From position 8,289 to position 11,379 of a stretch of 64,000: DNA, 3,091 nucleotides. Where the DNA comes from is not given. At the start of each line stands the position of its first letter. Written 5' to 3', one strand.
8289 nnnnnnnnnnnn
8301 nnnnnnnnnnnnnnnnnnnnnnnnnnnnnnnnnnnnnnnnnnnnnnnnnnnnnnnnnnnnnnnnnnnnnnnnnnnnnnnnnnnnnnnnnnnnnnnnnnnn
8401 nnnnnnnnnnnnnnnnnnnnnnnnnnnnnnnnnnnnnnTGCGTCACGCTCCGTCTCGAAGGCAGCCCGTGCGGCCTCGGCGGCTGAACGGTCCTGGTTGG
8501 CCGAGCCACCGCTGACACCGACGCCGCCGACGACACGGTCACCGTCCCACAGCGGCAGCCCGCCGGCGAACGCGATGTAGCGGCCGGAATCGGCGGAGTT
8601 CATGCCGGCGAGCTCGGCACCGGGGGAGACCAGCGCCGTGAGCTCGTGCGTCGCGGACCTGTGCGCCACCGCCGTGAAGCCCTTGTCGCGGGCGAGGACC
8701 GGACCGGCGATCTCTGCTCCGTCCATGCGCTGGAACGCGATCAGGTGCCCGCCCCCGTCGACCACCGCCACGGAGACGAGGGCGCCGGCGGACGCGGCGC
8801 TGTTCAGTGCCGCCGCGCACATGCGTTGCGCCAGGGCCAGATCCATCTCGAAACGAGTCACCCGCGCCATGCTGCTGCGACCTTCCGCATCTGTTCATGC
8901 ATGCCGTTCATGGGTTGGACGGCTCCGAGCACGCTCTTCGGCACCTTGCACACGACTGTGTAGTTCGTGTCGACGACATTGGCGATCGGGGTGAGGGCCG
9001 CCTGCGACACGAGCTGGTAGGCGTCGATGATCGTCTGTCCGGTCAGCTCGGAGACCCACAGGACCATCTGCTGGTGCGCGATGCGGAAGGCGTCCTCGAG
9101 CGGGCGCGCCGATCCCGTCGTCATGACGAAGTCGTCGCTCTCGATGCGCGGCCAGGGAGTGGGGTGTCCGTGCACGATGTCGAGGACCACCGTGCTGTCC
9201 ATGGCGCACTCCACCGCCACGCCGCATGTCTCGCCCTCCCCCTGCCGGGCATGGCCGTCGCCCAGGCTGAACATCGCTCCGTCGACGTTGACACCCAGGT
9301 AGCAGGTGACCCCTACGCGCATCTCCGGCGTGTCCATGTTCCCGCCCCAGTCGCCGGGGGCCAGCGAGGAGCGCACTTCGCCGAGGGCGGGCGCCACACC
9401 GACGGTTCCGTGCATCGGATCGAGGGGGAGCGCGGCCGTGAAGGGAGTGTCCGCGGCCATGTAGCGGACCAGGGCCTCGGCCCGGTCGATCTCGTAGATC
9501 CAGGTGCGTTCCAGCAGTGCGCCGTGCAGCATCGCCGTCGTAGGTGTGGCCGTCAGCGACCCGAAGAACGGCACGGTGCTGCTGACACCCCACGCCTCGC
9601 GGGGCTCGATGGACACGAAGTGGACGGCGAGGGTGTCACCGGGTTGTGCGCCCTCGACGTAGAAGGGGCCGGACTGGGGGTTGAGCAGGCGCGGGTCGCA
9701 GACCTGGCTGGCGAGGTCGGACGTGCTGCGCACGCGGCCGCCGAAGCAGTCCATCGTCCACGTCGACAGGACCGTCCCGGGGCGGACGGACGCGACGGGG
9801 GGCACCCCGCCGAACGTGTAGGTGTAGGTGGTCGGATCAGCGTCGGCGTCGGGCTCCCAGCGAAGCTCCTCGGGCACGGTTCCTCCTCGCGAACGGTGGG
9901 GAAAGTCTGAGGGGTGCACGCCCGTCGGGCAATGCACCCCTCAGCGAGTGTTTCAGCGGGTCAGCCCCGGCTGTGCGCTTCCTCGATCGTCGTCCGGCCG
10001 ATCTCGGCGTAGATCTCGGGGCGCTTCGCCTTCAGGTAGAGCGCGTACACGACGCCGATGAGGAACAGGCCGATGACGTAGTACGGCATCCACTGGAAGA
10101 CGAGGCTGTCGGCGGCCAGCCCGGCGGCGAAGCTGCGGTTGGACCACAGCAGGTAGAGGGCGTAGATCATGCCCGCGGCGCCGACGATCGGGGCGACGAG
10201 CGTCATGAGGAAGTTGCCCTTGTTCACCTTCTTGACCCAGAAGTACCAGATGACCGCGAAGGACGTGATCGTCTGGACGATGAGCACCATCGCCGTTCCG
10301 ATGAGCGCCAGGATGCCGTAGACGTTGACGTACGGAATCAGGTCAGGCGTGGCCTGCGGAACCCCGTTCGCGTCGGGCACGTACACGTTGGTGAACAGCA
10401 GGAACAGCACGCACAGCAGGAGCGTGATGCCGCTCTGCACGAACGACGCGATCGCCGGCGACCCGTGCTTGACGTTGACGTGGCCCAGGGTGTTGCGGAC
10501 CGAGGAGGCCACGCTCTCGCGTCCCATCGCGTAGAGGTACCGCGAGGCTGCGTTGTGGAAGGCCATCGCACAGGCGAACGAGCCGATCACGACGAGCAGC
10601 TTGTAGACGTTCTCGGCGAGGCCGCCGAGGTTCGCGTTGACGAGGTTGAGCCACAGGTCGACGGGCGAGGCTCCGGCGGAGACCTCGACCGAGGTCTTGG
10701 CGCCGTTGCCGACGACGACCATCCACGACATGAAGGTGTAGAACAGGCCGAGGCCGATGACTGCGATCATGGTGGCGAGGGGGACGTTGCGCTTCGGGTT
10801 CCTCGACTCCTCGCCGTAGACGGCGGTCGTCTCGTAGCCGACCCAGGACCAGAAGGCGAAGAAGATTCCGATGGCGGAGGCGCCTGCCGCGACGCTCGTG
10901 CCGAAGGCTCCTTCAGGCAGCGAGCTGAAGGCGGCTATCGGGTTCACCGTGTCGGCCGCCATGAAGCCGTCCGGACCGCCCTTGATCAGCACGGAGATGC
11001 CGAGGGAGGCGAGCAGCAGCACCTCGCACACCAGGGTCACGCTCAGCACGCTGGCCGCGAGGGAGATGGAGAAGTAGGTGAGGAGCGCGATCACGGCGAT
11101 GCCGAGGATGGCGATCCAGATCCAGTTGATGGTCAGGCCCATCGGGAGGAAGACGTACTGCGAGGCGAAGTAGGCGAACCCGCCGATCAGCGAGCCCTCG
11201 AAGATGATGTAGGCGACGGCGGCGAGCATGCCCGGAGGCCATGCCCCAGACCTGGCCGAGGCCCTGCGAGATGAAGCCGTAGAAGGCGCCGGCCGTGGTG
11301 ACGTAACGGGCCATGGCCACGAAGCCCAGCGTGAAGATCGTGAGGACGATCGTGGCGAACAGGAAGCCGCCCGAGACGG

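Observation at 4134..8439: Diol/glycerol dehydratase with fused alpha-beta subunits, no encapsulation peptides, no small reactivase subunit and no adenosyltransferase nearby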

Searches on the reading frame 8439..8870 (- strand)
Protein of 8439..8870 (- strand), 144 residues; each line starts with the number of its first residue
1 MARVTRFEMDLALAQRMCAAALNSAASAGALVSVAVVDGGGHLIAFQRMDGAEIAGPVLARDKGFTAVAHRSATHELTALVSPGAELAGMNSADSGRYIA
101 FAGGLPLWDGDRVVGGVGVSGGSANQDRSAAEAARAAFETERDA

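Call 16: search_protein_families(library=pfam, proteins=[window:8439-8870:-], max_evalue=0.001)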
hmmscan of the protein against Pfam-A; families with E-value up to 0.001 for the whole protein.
window:8439-8870:- (144 aa): 1 family
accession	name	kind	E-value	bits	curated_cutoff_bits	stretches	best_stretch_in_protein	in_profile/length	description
PF03928.20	HbpS-like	-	1.9e-31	109.2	25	1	10-134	2-126/128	Haem degrading protein HbpS-like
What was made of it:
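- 8436..8870 (-): DUF336 / HbpS-like protein (144 aa). Its stop overlaps the alpha-beta start (ATGA). PF03928, 109 bits (call 16).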

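Call 59: search_solved_structures(query=window:8439-8870:-, max_evalue=0.001)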
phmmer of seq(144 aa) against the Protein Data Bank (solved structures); distinct sequences matched with E-value up to 0.001: 7.
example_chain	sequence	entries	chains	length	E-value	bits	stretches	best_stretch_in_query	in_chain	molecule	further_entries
2a2l_A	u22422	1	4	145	7.8e-24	87.3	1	9-138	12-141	unknown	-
5cx7_A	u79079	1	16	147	1.2e-21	80.3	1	16-138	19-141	ATP:cob(I)alamin adenosyltransferase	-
6bws_A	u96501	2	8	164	1.1e-18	70.6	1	7-138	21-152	Glycolate utilization protein | Efga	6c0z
9jth_A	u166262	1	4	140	2.8e-15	59.6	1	14-136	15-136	NahX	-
3fpv_A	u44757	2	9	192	2.2e-07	34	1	9-135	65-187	Extracellular haem-binding protein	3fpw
4nkp_A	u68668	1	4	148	6.5e-07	32.6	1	13-131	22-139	putative extracellular heme-binding protein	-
4bmw_A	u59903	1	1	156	8.4e-07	32.2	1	9-135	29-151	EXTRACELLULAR HAEM-BINDING PROTEIN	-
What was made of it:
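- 8436..8870 (-): Best PDB hits are 2A2L, 5CX7 (PduO C-terminal domain) and 6BWS (EfgA) (call 59).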

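Call 77: search_protein_families(library=ncbifam, proteins=[window:8439-8870:-], max_evalue=0.001)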
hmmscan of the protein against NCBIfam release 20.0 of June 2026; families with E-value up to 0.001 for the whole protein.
window:8439-8870:- (144 aa): 1 family
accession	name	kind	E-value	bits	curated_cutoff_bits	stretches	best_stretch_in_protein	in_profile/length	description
NF007275.0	PRK09732.1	equivalog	8.9e-12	45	246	1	13-137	11-131/134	hypothetical protein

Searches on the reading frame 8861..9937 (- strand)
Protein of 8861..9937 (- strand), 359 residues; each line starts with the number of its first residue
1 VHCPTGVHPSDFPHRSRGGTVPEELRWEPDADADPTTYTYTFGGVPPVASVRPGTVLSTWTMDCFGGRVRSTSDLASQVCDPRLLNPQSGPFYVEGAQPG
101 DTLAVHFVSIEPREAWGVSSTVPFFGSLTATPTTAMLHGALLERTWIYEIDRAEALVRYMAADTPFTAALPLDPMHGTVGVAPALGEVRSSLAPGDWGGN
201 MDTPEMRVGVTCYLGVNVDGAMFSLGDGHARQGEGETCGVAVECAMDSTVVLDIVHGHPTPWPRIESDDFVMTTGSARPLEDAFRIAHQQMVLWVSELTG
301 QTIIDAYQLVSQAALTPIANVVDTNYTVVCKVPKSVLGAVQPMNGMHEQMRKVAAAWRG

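Call 16: search_protein_families(library=pfam, proteins=[window:8861-9937:-], max_evalue=0.001)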
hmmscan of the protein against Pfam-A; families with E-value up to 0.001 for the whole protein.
window:8861-9937:- (359 aa): 1 family
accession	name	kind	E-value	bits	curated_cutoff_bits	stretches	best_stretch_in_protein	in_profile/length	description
PF03069.20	FmdA_AmdA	-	1.3e-25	90.6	27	2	122-258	144-271/373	Acetamidase/Formamidase family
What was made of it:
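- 8861..9877 (-): FmdA/AmdA-family amidase, upstream of DUF336 and overlapping it. PF03069 (call 16).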

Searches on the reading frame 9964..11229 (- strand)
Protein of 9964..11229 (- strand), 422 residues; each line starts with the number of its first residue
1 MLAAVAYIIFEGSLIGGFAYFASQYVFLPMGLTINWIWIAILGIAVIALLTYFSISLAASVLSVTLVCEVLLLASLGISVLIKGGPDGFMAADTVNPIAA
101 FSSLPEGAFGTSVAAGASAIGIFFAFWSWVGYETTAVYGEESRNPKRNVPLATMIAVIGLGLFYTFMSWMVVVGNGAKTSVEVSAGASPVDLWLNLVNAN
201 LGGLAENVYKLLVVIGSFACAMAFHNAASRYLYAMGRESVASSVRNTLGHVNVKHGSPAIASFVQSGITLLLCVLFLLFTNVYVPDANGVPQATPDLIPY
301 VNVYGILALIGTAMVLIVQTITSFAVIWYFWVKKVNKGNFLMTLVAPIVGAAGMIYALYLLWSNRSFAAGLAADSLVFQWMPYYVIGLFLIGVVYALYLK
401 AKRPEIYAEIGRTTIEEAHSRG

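Call 16: search_protein_families(library=pfam, proteins=[window:9964-11229:-], max_evalue=0.001)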
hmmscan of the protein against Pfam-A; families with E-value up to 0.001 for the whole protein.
window:9964-11229:- (422 aa): 2 families
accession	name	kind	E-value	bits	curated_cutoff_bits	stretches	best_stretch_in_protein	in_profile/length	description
PF13520.12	AA_permease_2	-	8.8e-25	87.9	27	1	15-367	93-406/427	Amino acid permease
PF00324.27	AA_permease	-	9.5e-09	34.9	24.6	1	44-326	121-378/470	Amino acid permease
